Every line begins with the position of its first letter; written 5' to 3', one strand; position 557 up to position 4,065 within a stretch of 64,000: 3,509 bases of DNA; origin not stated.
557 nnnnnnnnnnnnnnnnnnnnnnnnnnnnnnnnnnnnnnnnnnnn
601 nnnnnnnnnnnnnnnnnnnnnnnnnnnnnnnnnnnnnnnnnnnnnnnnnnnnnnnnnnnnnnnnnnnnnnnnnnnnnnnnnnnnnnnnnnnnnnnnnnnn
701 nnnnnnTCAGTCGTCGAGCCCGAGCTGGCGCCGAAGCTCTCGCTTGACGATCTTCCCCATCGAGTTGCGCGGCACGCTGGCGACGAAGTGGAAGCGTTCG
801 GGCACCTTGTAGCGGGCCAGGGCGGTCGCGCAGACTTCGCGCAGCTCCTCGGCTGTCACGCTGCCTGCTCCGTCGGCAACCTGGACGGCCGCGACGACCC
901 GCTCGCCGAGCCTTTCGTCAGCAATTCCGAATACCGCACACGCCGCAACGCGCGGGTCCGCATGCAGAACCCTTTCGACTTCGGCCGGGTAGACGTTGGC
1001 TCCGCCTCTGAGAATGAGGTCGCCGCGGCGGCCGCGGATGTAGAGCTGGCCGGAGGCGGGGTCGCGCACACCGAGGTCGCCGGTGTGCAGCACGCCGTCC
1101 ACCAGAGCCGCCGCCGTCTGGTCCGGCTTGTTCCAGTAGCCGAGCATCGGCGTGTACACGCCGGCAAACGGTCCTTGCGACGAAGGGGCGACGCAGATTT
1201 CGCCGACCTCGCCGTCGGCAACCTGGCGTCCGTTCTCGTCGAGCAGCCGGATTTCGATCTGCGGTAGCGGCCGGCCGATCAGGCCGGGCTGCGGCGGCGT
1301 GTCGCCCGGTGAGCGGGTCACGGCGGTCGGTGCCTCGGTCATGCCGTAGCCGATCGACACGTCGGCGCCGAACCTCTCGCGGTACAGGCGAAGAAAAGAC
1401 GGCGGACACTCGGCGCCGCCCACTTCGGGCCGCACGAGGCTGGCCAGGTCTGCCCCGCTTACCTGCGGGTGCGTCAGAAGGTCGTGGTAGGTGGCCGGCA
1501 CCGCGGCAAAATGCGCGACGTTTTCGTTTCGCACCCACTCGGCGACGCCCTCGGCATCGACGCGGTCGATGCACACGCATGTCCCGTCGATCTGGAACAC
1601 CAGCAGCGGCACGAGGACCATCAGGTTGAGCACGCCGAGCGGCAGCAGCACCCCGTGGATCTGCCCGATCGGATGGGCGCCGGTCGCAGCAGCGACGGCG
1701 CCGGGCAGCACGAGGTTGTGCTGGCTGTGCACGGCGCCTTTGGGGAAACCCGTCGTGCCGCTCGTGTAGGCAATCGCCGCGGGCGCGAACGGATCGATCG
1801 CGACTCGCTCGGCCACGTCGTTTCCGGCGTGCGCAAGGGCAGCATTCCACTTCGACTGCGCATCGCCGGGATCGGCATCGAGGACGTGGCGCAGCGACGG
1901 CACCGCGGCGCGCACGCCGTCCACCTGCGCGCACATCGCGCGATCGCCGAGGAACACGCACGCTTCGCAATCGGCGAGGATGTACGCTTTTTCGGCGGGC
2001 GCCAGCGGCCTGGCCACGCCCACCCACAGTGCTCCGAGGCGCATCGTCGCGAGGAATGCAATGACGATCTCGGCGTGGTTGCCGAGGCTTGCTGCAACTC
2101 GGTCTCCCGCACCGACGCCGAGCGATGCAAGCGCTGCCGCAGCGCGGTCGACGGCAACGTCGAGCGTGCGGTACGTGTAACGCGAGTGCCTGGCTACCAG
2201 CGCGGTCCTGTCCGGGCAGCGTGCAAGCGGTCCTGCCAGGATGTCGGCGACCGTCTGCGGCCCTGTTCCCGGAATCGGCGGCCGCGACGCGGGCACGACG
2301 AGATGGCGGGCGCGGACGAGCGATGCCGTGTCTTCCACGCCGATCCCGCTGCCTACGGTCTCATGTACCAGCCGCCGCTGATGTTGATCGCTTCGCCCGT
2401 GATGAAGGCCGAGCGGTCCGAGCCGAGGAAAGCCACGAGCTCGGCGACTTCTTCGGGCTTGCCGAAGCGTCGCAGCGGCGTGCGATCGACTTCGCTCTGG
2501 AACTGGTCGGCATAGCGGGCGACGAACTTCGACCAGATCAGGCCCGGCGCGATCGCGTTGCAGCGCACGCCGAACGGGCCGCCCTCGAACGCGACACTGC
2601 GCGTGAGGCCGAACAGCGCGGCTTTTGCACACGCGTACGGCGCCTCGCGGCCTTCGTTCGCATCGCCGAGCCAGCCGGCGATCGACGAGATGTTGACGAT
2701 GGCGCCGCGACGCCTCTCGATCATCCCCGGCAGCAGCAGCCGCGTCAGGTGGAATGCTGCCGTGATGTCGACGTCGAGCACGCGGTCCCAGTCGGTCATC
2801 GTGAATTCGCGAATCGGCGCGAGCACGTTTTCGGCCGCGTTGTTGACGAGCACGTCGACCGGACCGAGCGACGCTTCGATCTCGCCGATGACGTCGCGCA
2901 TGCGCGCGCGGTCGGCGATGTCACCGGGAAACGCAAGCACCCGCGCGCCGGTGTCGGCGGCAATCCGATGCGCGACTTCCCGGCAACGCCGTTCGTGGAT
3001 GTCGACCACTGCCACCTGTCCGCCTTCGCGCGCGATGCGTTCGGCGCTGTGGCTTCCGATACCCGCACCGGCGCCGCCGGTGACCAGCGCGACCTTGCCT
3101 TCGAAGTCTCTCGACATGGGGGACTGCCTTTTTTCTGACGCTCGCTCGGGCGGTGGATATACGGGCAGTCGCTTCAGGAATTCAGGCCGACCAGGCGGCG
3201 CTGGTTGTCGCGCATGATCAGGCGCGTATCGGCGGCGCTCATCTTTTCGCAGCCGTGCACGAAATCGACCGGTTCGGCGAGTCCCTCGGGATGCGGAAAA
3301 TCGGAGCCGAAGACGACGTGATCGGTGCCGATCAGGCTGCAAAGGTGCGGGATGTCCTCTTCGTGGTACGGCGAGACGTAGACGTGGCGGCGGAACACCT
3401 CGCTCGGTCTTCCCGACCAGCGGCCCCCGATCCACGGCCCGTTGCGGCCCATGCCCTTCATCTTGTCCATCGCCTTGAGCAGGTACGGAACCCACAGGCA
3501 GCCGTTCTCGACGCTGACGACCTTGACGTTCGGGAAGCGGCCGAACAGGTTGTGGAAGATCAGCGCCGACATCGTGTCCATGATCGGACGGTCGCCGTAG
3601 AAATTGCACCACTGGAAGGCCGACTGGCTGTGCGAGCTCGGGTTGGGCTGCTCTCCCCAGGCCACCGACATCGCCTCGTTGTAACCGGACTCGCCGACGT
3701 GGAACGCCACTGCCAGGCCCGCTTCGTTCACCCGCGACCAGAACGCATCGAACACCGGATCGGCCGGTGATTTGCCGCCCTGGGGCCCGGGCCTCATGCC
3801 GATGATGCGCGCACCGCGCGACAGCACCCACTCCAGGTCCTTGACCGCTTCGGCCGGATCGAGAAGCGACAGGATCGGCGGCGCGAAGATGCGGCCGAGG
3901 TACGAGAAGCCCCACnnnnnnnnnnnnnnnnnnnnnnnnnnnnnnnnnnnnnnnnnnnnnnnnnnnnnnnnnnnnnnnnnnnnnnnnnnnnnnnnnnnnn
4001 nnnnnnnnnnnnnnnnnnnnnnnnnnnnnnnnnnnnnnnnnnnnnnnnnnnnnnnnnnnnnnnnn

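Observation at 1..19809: Tandem family of giant secreted proteins built from disintegrin-like half-domain repeats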

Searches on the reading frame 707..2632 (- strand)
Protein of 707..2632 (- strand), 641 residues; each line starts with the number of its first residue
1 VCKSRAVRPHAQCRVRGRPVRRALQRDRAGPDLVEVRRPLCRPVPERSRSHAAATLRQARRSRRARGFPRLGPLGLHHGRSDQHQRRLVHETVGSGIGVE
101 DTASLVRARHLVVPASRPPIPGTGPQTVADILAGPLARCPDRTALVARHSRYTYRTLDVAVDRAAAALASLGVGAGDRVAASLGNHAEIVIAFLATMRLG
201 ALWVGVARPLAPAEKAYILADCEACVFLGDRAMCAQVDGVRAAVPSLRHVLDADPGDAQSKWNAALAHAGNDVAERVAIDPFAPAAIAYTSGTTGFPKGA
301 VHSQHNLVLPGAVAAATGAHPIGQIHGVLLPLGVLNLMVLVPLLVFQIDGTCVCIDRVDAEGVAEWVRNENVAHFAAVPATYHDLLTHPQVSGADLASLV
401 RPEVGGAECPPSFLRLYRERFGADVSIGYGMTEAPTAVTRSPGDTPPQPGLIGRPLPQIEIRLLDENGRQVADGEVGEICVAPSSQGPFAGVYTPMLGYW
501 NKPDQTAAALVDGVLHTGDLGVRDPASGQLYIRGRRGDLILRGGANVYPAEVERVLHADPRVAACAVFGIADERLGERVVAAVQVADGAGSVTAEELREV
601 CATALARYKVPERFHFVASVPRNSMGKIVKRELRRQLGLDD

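Call 19: search_protein_families(library=pfam, proteins=[window:707-2632:-], max_evalue=0.001)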
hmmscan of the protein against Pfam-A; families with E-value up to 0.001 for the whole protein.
window:707-2632:- (641 aa): 2 families
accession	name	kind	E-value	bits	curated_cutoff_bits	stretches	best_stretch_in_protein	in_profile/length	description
PF00501.34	AMP-binding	-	2.4e-71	241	29.9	1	137-482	6-375/384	AMP-binding enzyme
PF13193.12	AMP-binding_C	-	3.3e-15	57.2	24.5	1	551-627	1-76/76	AMP-binding enzyme C-terminal domain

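Call 61: find_encoding_contigs(protein=window:707-2347:-, flank=3000, max_places=3)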
Protein window:707-2347:- (546 aa): no gene with exactly this product is on record in the collection.

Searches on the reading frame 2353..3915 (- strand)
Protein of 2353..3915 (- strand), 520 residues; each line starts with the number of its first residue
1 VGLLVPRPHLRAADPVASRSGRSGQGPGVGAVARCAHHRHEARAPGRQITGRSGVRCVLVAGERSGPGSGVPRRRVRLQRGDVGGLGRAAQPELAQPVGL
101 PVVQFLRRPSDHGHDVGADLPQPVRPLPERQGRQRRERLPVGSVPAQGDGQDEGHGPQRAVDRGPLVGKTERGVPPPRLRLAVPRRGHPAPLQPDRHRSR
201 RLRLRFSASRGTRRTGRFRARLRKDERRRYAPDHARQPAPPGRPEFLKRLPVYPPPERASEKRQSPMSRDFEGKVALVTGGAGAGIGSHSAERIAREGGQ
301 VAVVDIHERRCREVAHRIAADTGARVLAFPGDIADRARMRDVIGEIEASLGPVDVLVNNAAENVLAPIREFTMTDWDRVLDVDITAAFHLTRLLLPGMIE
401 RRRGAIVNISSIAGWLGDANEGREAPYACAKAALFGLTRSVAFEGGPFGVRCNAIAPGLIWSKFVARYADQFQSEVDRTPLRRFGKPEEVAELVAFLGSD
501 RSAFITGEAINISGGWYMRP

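Call 19: search_protein_families(library=pfam, proteins=[window:2353-3915:-], max_evalue=0.001)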
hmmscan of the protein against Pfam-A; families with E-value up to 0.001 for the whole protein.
window:2353-3915:- (520 aa): 5 families
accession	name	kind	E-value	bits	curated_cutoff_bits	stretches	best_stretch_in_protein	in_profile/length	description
PF13561.12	adh_short_C2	-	1.3e-54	185.7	27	1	281-516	1-235/236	Enoyl-(Acyl carrier protein) reductase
PF00106.31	adh_short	-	1.5e-49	168.6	26.6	1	274-466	1-188/195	short chain dehydrogenase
PF08659.16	KR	-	1.2e-14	55.1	22.6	1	276-440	3-162/180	KR domain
PF01370.27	Epimerase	-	8.4e-05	22.5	20.9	1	276-512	1-239/240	NAD dependent epimerase/dehydratase family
PF16363.11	GDP_Man_Dehyd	-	0.00092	19.2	27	0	277-347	1-75/332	GDP-mannose 4,6 dehydratase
